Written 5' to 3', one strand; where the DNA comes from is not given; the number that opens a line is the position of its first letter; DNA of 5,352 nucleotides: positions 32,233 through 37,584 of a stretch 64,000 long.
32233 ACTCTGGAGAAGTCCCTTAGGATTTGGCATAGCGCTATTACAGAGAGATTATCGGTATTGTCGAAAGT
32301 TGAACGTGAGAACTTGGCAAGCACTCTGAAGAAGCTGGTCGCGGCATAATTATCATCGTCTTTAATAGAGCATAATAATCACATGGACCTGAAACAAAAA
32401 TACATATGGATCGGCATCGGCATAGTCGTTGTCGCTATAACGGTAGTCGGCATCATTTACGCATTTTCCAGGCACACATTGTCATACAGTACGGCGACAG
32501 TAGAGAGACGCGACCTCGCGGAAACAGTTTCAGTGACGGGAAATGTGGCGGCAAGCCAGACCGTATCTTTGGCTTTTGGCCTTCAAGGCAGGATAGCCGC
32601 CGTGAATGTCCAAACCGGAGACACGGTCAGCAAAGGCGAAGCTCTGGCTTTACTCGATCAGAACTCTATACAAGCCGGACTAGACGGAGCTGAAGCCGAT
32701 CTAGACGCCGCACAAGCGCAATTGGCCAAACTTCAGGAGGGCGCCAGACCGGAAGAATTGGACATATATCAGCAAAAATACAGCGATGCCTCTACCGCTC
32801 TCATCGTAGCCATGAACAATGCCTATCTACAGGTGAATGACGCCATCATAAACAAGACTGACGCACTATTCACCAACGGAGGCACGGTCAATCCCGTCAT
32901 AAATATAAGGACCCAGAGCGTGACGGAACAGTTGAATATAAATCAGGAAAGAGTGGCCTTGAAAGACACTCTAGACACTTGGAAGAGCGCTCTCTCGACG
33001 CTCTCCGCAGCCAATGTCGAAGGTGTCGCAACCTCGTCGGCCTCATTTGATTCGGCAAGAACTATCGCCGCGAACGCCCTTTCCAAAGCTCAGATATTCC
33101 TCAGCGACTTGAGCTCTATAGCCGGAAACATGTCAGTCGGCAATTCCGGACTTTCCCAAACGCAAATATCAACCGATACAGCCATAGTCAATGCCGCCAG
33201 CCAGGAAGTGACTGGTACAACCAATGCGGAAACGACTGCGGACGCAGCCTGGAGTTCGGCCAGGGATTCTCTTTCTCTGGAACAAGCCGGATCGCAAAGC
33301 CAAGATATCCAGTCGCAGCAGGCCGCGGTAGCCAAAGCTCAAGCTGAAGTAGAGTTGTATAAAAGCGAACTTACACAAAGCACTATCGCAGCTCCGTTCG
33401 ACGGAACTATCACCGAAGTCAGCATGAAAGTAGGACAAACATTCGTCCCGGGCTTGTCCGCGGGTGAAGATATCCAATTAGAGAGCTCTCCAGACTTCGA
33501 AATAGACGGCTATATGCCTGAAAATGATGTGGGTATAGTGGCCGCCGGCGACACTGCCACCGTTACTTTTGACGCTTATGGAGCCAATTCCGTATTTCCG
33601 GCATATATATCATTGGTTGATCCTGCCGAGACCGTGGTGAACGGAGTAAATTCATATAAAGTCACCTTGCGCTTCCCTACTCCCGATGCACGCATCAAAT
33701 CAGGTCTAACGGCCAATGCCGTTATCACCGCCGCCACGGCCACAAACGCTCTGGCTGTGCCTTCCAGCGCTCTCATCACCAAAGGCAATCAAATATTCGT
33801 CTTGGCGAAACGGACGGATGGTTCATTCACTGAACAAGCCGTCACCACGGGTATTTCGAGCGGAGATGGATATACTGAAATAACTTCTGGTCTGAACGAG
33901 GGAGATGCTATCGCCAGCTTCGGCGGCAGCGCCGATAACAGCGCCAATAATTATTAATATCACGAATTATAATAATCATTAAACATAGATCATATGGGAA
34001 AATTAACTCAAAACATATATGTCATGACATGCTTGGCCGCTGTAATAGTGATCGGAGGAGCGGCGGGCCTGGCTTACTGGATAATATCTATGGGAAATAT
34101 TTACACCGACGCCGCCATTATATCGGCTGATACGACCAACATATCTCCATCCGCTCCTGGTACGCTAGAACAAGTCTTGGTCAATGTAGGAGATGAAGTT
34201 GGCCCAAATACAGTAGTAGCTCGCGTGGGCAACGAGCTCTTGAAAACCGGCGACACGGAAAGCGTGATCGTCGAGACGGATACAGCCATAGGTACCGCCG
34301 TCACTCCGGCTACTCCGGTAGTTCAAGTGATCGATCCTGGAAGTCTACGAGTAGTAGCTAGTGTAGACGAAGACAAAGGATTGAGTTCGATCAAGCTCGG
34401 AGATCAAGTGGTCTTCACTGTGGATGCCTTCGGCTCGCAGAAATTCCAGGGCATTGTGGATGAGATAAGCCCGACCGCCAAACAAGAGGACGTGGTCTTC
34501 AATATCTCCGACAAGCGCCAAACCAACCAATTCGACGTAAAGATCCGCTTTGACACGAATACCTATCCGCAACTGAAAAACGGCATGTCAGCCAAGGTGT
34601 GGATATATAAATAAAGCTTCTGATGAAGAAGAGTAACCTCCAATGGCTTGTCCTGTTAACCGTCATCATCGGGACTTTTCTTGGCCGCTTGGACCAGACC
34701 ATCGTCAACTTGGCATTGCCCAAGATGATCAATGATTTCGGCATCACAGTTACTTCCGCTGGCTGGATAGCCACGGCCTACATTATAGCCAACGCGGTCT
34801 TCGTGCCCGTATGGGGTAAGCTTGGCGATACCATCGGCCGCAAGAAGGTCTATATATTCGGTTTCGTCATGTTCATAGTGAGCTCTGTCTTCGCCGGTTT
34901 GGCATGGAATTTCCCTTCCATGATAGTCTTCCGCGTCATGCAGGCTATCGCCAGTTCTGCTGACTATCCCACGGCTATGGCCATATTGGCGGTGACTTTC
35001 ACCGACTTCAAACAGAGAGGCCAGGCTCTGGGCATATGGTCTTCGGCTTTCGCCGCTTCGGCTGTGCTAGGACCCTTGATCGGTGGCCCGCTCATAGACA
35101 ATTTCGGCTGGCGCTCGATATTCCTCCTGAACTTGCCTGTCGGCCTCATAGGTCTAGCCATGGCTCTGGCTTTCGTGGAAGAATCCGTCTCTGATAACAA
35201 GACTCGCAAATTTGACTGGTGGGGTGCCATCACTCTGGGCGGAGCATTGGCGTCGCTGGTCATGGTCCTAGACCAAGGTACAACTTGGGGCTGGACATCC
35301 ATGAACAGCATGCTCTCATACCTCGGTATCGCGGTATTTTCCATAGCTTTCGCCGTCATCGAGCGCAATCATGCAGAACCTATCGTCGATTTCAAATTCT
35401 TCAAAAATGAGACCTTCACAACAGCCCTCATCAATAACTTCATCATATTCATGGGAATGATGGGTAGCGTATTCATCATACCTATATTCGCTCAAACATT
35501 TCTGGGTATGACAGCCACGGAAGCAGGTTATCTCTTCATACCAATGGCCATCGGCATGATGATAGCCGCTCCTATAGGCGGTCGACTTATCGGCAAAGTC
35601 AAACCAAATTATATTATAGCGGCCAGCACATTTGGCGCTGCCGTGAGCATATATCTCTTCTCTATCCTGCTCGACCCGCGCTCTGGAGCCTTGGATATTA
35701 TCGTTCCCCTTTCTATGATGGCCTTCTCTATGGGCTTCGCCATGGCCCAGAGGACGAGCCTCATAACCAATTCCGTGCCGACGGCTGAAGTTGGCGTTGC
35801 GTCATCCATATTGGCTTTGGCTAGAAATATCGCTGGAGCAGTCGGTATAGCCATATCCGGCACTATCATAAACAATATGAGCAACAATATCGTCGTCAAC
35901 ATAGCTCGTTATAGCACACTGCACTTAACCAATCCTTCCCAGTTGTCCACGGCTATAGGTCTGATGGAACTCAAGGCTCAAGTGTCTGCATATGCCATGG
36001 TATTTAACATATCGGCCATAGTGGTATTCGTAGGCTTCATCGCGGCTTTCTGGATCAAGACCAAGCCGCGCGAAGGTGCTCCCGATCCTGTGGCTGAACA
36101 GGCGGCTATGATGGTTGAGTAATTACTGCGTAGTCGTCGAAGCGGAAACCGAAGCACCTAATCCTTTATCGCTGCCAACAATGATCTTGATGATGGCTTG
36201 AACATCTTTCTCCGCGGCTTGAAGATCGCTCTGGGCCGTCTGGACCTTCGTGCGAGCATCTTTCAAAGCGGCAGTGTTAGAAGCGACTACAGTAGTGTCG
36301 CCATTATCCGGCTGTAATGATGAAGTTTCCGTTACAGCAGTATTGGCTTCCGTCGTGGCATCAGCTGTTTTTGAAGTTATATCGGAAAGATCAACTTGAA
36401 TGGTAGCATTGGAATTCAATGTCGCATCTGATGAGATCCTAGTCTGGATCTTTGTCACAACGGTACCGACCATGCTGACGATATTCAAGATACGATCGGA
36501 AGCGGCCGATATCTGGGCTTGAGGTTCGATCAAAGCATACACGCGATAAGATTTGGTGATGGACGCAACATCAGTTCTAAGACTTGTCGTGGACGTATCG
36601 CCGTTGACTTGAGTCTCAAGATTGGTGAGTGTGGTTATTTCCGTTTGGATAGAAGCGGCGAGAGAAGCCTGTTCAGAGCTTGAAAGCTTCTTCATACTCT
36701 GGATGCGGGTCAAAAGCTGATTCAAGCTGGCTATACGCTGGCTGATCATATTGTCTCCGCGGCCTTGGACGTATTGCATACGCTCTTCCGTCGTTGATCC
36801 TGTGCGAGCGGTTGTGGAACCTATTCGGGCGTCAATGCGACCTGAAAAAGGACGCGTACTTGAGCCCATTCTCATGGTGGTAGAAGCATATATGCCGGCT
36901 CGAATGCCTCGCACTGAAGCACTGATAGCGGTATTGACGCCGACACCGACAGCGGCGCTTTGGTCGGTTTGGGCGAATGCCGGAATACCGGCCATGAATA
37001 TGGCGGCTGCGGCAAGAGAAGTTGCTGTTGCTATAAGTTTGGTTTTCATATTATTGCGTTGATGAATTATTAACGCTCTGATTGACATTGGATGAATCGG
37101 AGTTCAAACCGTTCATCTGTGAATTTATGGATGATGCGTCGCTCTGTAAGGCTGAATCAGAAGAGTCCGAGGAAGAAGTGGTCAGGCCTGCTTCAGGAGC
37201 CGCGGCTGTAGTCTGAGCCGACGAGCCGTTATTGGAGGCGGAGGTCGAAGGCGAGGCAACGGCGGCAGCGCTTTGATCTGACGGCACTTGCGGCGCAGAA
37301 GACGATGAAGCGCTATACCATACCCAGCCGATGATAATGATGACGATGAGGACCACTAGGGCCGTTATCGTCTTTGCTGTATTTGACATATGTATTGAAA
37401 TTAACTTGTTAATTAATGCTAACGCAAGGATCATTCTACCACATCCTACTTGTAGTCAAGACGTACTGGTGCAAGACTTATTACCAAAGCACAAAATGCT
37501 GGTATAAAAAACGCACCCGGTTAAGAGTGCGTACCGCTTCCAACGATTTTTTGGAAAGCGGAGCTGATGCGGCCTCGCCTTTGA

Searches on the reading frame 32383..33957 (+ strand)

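Call 23: search_protein_families(library=pfam, proteins=[window:32383-33957:+])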
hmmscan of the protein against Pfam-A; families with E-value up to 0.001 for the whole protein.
window:32383-33957:+ (524 aa): 4 families
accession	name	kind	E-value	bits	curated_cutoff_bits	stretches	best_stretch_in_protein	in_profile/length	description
PF13533.13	Biotin_lipoyl_2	-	5.4e-11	42.5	29.8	1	61-92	1-32/32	Biotin-lipoyl like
PF16576.10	HlyD_D23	-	9.8e-11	41.8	30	1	316-444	91-214/214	Barrel-sandwich domain of CusB or HlyD membrane-fusion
PF13437.12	HlyD_3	-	1.1e-09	39.5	22.2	1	334-441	1-106/106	HlyD family secretion protein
PF00364.28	Biotin_lipoyl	-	0.00011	22.4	22.1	0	332-354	42-64/73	Biotin-requiring enzyme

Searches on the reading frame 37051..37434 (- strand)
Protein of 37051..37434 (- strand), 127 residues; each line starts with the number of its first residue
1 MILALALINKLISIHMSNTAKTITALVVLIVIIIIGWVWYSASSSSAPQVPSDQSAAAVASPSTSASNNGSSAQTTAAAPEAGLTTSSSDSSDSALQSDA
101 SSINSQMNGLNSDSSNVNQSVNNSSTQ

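Call 23: search_protein_families(library=pfam, proteins=[window:37051-37434:-])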
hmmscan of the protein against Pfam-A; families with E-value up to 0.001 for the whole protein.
window:37051-37434:- (127 aa): 2 families
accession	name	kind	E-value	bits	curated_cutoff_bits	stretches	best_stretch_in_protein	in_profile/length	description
PF06682.17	SARAF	-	0.00013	22.2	30.8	1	17-100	154-239/333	SOCE-associated regulatory factor of calcium homoeostasis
PF21827.1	New_glue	-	0.00055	20.1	31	1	26-95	4-68/94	New glue protein family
